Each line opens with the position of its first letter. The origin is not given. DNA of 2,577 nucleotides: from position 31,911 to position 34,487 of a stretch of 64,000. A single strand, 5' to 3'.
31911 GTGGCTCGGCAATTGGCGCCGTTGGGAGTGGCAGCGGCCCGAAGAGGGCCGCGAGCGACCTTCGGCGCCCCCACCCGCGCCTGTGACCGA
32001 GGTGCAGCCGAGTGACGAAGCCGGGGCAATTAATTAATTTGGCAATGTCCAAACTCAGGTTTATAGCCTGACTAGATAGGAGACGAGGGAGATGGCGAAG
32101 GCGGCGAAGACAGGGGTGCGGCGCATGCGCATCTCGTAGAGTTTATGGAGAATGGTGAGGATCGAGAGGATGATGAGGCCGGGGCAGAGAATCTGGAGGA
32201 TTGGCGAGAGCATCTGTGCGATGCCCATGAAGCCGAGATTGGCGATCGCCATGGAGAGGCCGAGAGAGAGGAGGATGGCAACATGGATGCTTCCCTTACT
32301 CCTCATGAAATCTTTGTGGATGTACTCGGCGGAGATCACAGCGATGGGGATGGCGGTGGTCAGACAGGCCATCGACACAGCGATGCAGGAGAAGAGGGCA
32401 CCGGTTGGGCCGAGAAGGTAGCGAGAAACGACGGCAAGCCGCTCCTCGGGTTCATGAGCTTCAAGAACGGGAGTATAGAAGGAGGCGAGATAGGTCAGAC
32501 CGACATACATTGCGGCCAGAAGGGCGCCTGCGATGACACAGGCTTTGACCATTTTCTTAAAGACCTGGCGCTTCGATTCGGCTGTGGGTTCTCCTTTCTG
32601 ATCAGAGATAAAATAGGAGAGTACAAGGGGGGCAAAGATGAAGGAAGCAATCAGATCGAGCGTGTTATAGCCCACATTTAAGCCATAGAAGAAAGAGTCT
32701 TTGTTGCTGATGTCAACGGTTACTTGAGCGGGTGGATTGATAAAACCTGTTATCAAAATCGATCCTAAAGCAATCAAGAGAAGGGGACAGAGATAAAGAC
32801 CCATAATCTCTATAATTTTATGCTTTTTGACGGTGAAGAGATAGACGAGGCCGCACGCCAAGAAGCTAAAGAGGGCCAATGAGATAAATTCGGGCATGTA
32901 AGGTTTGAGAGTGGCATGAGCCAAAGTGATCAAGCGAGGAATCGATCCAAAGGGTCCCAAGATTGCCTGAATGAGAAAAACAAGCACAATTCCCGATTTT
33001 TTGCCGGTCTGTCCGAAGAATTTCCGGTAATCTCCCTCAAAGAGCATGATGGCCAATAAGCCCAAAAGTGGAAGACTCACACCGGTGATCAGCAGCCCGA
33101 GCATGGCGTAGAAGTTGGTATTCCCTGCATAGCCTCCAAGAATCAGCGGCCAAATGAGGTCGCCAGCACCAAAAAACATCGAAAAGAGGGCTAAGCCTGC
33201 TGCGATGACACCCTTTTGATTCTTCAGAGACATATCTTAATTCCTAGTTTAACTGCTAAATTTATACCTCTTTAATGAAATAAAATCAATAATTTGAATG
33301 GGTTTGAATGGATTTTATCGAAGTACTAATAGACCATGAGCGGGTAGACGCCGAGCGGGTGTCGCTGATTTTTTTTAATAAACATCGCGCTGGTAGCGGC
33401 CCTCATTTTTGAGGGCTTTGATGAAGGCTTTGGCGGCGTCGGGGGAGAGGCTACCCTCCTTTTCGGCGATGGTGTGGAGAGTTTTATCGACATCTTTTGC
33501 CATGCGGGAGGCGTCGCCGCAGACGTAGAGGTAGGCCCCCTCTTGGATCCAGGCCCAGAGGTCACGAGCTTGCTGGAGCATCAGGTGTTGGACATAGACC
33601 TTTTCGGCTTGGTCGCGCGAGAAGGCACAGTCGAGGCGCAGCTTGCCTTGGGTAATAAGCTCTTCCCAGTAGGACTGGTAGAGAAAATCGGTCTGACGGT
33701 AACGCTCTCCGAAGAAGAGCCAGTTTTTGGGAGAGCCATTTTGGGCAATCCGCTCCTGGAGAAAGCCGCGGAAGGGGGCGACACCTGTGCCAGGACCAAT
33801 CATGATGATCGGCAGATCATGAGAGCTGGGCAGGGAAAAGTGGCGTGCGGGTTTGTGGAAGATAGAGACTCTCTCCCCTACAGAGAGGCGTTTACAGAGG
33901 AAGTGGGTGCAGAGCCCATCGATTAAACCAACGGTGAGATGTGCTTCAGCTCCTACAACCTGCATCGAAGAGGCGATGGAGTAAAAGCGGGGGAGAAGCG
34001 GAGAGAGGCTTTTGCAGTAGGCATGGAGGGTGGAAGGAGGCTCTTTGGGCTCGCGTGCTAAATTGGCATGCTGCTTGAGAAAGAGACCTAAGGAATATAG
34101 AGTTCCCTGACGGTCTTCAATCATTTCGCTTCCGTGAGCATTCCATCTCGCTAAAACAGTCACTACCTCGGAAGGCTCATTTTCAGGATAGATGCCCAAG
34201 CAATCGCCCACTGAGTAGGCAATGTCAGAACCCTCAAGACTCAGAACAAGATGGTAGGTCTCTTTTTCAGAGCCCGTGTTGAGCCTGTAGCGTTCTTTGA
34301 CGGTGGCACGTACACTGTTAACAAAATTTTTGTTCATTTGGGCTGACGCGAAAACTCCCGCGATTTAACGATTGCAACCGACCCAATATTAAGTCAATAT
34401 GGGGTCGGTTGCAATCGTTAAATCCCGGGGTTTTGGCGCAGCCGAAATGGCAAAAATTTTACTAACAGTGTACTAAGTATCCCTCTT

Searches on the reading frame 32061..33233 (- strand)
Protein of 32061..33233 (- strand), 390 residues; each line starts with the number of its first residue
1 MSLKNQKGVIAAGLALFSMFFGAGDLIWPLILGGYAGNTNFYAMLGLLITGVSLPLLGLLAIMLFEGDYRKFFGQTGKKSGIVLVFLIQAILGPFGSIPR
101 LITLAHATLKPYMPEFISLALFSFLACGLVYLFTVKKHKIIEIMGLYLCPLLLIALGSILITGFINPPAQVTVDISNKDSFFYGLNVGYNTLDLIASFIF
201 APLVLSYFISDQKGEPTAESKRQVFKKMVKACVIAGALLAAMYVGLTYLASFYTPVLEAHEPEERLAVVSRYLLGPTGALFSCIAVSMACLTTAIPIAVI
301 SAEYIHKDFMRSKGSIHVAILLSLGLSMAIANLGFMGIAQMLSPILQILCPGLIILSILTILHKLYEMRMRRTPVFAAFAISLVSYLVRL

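Call 11: search_protein_families(library=pfam, proteins=[window:32061-33233:-], max_evalue=0.01)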
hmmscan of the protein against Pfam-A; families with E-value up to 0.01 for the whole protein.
window:32061-33233:- (390 aa): 1 family
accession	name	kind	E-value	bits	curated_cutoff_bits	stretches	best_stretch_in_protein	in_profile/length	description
PF05525.19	Branch_AA_trans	-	2.1e-62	211.9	22.3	1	6-386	2-384/429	Branched-chain amino acid transport protein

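Call 23: find_encoding_contigs(protein=window:32061-33233:-, flank=10000, max_places=10)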
Protein window:32061-33233:- (390 aa): 1 contig read that carries it; 1 place shown.
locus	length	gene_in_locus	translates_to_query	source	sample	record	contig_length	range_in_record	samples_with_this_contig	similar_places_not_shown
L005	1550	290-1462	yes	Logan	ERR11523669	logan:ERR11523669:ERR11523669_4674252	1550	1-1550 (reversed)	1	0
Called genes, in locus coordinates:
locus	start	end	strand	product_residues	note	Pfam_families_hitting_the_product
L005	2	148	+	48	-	?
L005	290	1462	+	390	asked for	PF05525:Branch_AA_trans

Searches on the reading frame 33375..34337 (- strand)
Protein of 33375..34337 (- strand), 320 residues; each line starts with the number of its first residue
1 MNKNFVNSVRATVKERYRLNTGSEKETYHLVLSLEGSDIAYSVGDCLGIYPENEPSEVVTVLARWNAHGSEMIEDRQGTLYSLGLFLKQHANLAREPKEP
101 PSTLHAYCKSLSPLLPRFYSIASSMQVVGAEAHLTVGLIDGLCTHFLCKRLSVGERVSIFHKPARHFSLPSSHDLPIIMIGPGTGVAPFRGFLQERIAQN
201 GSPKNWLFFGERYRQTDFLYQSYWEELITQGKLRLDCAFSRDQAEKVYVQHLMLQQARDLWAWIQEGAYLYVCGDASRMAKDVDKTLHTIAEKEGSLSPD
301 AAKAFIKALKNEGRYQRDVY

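Call 11: search_protein_families(library=pfam, proteins=[window:33375-34337:-], max_evalue=0.01)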
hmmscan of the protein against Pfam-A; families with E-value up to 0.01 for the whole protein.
window:33375-34337:- (320 aa): 2 families
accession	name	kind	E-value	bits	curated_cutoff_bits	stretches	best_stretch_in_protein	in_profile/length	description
PF00175.26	NAD_binding_1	-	5.5e-17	62.8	22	1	179-284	1-108/109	Oxidoreductase NAD-binding domain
PF00667.26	FAD_binding_1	-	1.3e-15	58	32.3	2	7-68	7-69/222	FAD binding domain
